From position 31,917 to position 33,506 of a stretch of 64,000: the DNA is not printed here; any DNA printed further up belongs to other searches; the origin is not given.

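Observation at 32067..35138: Tandem duplicated SLC35-type nucleotide-sugar transporters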

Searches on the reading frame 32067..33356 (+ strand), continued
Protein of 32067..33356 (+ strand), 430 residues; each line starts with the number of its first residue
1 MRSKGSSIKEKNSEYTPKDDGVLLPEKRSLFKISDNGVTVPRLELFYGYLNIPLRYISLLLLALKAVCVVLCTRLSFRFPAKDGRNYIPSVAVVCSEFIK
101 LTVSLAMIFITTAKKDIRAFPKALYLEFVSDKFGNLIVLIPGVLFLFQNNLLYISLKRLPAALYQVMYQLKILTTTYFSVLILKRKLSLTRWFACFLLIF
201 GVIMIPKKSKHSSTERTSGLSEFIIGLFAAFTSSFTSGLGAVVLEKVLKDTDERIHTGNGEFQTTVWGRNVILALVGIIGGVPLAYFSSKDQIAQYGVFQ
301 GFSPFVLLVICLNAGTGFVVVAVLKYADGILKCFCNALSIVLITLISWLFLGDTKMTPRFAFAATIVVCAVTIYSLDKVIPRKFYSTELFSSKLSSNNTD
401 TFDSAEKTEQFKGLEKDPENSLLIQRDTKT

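Call 29: list_cluster_members(proteins=[P0057, P0058, P0059, P0060, P0061, P0062, P0063, P0064, P0065, P0066])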
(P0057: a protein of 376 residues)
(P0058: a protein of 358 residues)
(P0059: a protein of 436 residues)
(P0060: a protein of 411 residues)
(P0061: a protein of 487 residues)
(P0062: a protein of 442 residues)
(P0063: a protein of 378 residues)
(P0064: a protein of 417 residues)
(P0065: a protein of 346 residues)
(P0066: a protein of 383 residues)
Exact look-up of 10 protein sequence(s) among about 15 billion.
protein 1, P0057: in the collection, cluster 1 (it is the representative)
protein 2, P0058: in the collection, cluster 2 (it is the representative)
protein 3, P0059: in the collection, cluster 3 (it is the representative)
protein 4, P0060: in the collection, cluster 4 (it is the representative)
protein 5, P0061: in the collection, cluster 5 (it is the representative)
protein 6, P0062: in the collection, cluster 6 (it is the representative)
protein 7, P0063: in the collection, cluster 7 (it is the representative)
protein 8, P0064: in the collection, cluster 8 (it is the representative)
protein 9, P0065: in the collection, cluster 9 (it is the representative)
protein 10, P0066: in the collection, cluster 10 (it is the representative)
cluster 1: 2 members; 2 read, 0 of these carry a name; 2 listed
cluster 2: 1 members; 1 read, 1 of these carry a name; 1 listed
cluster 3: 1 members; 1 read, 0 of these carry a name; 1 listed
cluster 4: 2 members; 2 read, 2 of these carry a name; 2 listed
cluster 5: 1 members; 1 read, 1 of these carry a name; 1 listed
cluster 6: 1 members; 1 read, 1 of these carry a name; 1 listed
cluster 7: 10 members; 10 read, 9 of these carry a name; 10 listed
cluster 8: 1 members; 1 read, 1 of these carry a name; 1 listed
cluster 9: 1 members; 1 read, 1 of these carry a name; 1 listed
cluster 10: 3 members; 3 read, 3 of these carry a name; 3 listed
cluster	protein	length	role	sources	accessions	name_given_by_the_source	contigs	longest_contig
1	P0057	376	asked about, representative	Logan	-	-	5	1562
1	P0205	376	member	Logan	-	-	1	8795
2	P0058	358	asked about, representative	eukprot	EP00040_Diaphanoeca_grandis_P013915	m.70306 g.70306 ORF g.70306 m.70306 type:complete len:359 (-) comp24208_c2_seq1:51-1127(-)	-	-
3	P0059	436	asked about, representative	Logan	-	-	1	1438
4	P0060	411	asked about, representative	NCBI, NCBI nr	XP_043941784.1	UDP-N-acetylglucosamine transporter-like isoform X2 [Protopterus annectens]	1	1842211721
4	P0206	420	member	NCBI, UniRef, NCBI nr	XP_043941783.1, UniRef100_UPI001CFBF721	UDP-N-acetylglucosamine transporter-like isoform X1 [Protopterus annectens] | UDP-N-acetylglucosamine transporter-like isoform X1 n=2 Tax=Protopterus annectens ...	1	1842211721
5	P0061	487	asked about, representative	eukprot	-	GHVS01026008.1.p1 GENE.GHVS01026008.1~~GHVS01026008.1.p1 ORF type:complete len:488 ...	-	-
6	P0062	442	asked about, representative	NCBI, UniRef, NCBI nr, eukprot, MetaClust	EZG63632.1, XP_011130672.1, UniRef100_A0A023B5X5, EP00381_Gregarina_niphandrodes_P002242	UDP-N-acetylglucosamine transporter [Gregarina niphandrodes] | UDP-N-acetylglucosamine transporter n=1 Tax=Gregarina niphandrodes TaxID=110365 ... | XP_011130672.1 UDP-N-acetylglucosamine transporter [Gregarina niphandrodes]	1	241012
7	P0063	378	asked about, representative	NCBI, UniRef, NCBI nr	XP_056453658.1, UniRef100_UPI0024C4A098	solute carrier family 35 member A3b [Gadus chalcogrammus] | solute carrier family 35 member A3b n=1 Tax=Gadus chalcogrammus TaxID=1042646 ...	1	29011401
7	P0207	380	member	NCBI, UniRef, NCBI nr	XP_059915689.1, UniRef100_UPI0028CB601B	UDP-N-acetylglucosamine transporter-like isoform X1 [Gadus macrocephalus] | UDP-N-acetylglucosamine transporter-like isoform X1 n=2 Tax=Gadus macrocephalus ...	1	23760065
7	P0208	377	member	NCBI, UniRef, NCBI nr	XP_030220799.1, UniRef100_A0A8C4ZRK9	UDP-N-acetylglucosamine transporter isoform X1 [Gadus morhua] | Solute carrier family 35 member A3b n=2 Tax=Gadus morhua TaxID=8049 RepID=A0A8C4ZRK9_GADMO | UDP-N-acetylglucosamine transporter-like isoform X1 [Gadus morhua]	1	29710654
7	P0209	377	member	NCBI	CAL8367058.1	unnamed protein product [Boreogadus saida]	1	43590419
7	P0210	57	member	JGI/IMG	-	UDP-sugar transporter A1/2/3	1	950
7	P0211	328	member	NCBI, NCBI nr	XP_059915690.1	UDP-N-acetylglucosamine transporter-like isoform X2 [Gadus macrocephalus]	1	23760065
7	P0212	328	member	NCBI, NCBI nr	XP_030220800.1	UDP-N-acetylglucosamine transporter isoform X2 [Gadus morhua] | UDP-N-acetylglucosamine transporter-like isoform X2 [Gadus morhua]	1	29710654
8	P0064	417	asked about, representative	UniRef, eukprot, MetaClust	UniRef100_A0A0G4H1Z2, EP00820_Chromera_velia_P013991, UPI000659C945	UDP-galactose transporter n=1 Tax=Chromera velia CCMP2878 TaxID=1169474 ... | Cvel_24331.t1-p1 / transcript=Cvel_24331.t1 / gene=Cvel_24331 / ... | status=active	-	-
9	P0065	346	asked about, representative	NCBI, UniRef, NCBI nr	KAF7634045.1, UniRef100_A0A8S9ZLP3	hypothetical protein Mgra_00006570 [Meloidogyne graminicola] | UDP-N-acetylglucosamine transporter n=1 Tax=Meloidogyne graminicola TaxID=189291 ...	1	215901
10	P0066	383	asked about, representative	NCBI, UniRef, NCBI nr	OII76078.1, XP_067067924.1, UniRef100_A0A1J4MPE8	UDP-galactose transporter family protein [Cryptosporidium andersoni] | UDP-galactose transporter family protein n=1 Tax=Cryptosporidium andersoni TaxID=117008 ...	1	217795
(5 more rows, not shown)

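Call 30: list_cluster_members(proteins=[window:32067-33356:+, window:33894-35135:+, P0013, P0007, P0008, P0010, P0004])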
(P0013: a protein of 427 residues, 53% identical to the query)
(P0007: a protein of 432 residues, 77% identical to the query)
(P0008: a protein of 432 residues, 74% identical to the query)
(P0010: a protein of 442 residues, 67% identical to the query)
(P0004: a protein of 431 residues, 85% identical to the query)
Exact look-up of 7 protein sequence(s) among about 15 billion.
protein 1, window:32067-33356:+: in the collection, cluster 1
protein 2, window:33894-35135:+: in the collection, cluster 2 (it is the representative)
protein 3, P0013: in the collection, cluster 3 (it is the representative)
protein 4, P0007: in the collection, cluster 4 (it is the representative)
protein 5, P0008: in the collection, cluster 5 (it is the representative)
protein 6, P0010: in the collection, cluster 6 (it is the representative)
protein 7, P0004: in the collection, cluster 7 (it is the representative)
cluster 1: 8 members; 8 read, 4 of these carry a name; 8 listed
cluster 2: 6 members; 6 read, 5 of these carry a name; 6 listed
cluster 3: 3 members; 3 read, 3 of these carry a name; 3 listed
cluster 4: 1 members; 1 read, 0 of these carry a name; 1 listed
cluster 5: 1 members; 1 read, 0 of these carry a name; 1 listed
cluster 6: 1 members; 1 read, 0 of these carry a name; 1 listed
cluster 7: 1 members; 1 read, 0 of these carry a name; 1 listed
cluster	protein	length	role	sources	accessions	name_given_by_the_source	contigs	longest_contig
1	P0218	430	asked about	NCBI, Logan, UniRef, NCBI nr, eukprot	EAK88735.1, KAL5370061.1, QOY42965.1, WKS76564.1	UDP N-acetylglucosamine transporter-like nucleotide sugar transporter with 10 ... | QOY42965.1 hypothetical protein CPATCC_000656 [Cryptosporidium parvum]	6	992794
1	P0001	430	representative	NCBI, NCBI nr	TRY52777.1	UDP N-acetylglucosamine transporter-like nucleotide sugar transporter [Cryptosporidium ...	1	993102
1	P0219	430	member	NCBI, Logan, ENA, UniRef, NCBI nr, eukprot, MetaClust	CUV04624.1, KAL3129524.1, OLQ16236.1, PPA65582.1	unnamed protein product [Cryptosporidium hominis] | UDP N-acetylglucosamine transporter-like nucleotide sugar transporter n=2 ... | Nucleotide-sugar transporter [Cryptosporidium hominis]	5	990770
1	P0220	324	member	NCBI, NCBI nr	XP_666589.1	solute carrier family 35 (UDP-N-acetylglucosamine (UDP-GlcNAc) transporter), member A3; ...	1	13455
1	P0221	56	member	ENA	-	-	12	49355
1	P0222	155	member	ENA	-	-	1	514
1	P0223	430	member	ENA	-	-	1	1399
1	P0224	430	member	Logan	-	-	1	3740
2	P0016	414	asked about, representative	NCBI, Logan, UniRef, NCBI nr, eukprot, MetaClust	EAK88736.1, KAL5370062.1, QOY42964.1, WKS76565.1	UDP N-acetylglucosamine transporter-like nucleotide sugar transporter with 10 ... | QOY42964.1 hypothetical protein CPATCC_000655 [Cryptosporidium parvum] | status=active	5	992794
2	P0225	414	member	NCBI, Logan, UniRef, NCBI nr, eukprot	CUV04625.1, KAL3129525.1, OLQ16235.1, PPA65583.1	unnamed protein product [Cryptosporidium hominis] | UDP N-acetylglucosamine transporter-like nucleotide sugar transporter n=1 ... | solute carrier family 35 (UDP-N-acetylglucosamine (UDP-GlcNAc) transporter), member 3 ...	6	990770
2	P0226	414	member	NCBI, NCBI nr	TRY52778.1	UDP N-acetylglucosamine transporter-like nucleotide sugar transporter [Cryptosporidium ...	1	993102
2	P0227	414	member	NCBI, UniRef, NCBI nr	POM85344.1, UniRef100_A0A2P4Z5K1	Nucleotide-sugar transporter family protein [Cryptosporidium meleagridis] | Nucleotide-sugar transporter family protein n=1 Tax=Cryptosporidium meleagridis ...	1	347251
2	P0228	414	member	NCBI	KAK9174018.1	UDP N-acetylglucosamine transporter-like nucleotide sugar transporter [Cryptosporidium ...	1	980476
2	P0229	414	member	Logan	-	-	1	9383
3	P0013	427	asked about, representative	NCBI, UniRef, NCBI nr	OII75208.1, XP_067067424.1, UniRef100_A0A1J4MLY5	UDP-galactose transporter family protein [Cryptosporidium andersoni] | UDP-galactose transporter family protein n=1 Tax=Cryptosporidium andersoni TaxID=117008 ...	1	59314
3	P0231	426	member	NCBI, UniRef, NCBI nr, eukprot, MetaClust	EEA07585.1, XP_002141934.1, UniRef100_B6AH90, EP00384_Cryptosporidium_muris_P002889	UDP-galactose transporter family protein [Cryptosporidium muris RN66] | UDP-galactose transporter family protein n=1 Tax=Cryptosporidium muris (strain RN66) ... | XP_002141934.1 UDP-galactose transporter family protein [Cryptosporidium muris RN66]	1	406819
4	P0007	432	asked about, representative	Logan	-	-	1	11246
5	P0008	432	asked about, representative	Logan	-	-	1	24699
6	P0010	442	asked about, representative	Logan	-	-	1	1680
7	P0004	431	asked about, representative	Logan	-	-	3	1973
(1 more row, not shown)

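Call 31: find_encoding_contigs(protein=P0231, flank=10000, max_places=2)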
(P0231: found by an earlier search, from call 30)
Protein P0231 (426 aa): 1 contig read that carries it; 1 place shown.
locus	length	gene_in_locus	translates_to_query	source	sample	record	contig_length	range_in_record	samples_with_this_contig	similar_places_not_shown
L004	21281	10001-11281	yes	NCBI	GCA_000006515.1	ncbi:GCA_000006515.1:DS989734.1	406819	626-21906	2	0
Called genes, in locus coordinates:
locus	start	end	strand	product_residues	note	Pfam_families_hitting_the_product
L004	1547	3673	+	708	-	-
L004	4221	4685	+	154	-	-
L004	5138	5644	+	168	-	-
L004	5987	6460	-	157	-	-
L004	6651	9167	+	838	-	-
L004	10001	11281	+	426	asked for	PF04142:Nuc_sug_transp, PF00892:EamA (weak), PF16913:PUNUT, PF04142:Nuc_sug_transp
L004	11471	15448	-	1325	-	PF00122:E1-E2_ATPase, PF00702:Hydrolase (faint)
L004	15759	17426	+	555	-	PF14418:OHA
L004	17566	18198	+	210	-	PF00439:Bromodomain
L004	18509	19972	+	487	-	PF23435:DUF7121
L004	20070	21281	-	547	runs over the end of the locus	PF05958:tRNA_U5-meth_tr, PF13847:Methyltransf_31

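Call 37: list_cluster_members(proteins=[P0079, P0092, P0078, P0071, P0159, P0067, P0077, P0198, P0070, P0147])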
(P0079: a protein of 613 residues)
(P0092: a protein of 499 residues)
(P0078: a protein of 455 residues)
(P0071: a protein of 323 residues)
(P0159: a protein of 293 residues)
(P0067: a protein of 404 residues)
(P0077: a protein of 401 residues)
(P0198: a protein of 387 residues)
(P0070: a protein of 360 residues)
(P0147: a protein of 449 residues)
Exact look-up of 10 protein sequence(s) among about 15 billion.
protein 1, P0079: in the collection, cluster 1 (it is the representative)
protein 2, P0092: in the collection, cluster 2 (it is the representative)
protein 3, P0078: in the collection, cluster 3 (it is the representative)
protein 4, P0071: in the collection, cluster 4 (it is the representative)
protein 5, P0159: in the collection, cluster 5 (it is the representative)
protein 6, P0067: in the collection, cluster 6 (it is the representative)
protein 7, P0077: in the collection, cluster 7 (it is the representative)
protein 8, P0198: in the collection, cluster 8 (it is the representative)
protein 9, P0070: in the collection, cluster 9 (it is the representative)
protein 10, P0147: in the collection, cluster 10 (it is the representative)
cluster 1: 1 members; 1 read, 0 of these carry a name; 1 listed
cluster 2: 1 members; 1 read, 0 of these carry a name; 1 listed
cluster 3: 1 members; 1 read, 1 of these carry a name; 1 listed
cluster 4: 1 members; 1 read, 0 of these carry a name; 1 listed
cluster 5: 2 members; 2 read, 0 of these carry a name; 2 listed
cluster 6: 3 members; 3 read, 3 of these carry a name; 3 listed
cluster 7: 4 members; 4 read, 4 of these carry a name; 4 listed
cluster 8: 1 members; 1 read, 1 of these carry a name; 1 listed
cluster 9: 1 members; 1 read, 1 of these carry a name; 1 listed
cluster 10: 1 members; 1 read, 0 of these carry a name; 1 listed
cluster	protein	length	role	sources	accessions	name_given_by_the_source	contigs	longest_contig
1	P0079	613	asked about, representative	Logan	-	-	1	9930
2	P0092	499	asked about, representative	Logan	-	-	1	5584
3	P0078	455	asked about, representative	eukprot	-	Lankesteria_metandrocarpae@DN948_c0_g1_i1.p1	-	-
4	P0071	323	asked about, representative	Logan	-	-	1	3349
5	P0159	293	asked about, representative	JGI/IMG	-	-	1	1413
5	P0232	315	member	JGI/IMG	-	-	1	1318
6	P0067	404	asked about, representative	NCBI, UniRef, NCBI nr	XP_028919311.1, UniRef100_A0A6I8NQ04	UDP-N-acetylglucosamine transporter isoform X1 [Ornithorhynchus anatinus] | Solute carrier family 35 member A3 n=1 Tax=Ornithorhynchus anatinus TaxID=9258 ...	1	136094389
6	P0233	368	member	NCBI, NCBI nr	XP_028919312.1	UDP-N-acetylglucosamine transporter isoform X2 [Ornithorhynchus anatinus]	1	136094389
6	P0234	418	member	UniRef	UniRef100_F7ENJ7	Solute carrier family 35 member A3 n=2 Tax=Ornithorhynchus anatinus TaxID=9258 ...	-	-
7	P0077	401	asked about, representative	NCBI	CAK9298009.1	unnamed protein product [Gordionus sp. m RMFG-2023]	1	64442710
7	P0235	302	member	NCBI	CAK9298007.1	unnamed protein product [Gordionus sp. m RMFG-2023]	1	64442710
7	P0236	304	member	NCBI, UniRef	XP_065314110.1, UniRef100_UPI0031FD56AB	UDP-N-acetylglucosamine transporter-like isoform X2 [Gordionus sp. m RMFG-2023] | UDP-N-acetylglucosamine transporter-like isoform X2 n=1 Tax=Gordionus sp. m RMFG-2023 ...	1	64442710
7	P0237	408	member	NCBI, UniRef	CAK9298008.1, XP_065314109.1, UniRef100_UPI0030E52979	unnamed protein product [Gordionus sp. m RMFG-2023] | UDP-N-acetylglucosamine transporter-like isoform X1 n=1 Tax=Gordionus sp. m RMFG-2023 ...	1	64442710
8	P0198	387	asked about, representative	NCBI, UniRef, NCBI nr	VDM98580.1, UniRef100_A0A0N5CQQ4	unnamed protein product [Thelazia callipaeda] | UDP-galactose transporter n=1 Tax=Thelazia callipaeda TaxID=103827 RepID=A0A0N5CQQ4_THECL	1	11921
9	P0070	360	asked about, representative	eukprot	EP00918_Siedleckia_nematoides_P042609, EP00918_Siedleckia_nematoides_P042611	GHVU01093098.1.p1 GENE.GHVU01093098.1~~GHVU01093098.1.p1 ORF type:complete len:361 ...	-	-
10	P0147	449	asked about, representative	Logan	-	-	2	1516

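Call 40: find_encoding_contigs(protein=P0002, flank=6000, max_places=1)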
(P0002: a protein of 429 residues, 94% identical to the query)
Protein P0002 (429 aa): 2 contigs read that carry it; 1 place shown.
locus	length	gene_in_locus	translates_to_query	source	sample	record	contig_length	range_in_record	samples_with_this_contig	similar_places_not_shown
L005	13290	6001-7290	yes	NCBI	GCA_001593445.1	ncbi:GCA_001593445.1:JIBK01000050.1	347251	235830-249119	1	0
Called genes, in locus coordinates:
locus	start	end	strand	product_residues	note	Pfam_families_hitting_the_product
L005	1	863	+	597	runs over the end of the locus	-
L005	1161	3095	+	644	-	-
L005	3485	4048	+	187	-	-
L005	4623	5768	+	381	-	-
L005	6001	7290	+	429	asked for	PF04142:Nuc_sug_transp, PF00892:EamA (weak)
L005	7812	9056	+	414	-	PF04142:Nuc_sug_transp, PF00892:EamA (weak), PF04142:Nuc_sug_transp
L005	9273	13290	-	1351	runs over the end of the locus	PF00122:E1-E2_ATPase, PF00702:Hydrolase (faint)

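Call 41: find_encoding_contigs(protein=P0005, flank=6000, max_places=1)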
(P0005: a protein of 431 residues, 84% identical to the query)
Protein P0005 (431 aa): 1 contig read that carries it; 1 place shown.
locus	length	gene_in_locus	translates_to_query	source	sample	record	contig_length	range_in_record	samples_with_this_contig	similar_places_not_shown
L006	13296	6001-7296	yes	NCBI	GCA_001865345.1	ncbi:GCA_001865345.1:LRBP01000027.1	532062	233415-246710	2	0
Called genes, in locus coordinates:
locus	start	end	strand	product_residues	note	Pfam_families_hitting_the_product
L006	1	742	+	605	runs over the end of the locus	-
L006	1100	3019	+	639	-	-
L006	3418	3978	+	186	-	-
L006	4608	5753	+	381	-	-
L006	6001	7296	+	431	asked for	PF04142:Nuc_sug_transp, PF00892:EamA (weak)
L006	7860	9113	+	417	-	PF04142:Nuc_sug_transp, PF00892:EamA (weak), PF04142:Nuc_sug_transp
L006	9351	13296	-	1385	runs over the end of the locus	PF00122:E1-E2_ATPase, PF00702:Hydrolase (faint)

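Call 54: predict_structure(alignment_id=A3)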
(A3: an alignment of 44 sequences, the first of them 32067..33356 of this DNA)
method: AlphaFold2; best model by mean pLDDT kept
length: 430 residues; sequences in the alignment: 44
mean_pLDDT: 74.6   pTM: 0.70
mean pLDDT of the five models: 74.6, 73.9, 73.0, 72.2, 71.4
residues with pLDDT >= 90: 97; 70-90: 196; 50-70: 57; < 50: 80
segments of 3 or more residues with pLDDT < 50: 1-28, 209-217, 386-392, 395-430
pLDDT, mean of each block of 10 residues (from residue 1): 39 40 46 61 63 73 86 83 84 93 92 90 89 88 92 88 87 90 86 91 71 50 88 92 85 63 78 93 92 89 88 84 69 77 83 75 88 76 50 46 38 39 32
secondary structure, 60 per line:
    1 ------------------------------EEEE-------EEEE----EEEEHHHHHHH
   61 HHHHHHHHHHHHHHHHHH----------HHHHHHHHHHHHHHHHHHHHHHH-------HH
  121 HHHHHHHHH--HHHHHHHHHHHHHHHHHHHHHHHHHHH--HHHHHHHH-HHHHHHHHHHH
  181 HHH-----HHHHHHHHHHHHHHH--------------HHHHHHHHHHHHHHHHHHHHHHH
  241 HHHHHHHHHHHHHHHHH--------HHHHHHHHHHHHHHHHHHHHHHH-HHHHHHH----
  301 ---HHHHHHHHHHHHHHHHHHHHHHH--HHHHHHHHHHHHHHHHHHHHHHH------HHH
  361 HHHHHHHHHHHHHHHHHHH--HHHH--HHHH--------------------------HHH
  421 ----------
elements in order: E31-34 E42-45 E50-53 H54-78 H89-111 H119-129 H132-158 H161-168 H170-183 H189-203 H218-257 H266-288 H290-296 H304-326 H329-351 H358-379 H382-385 H388-391
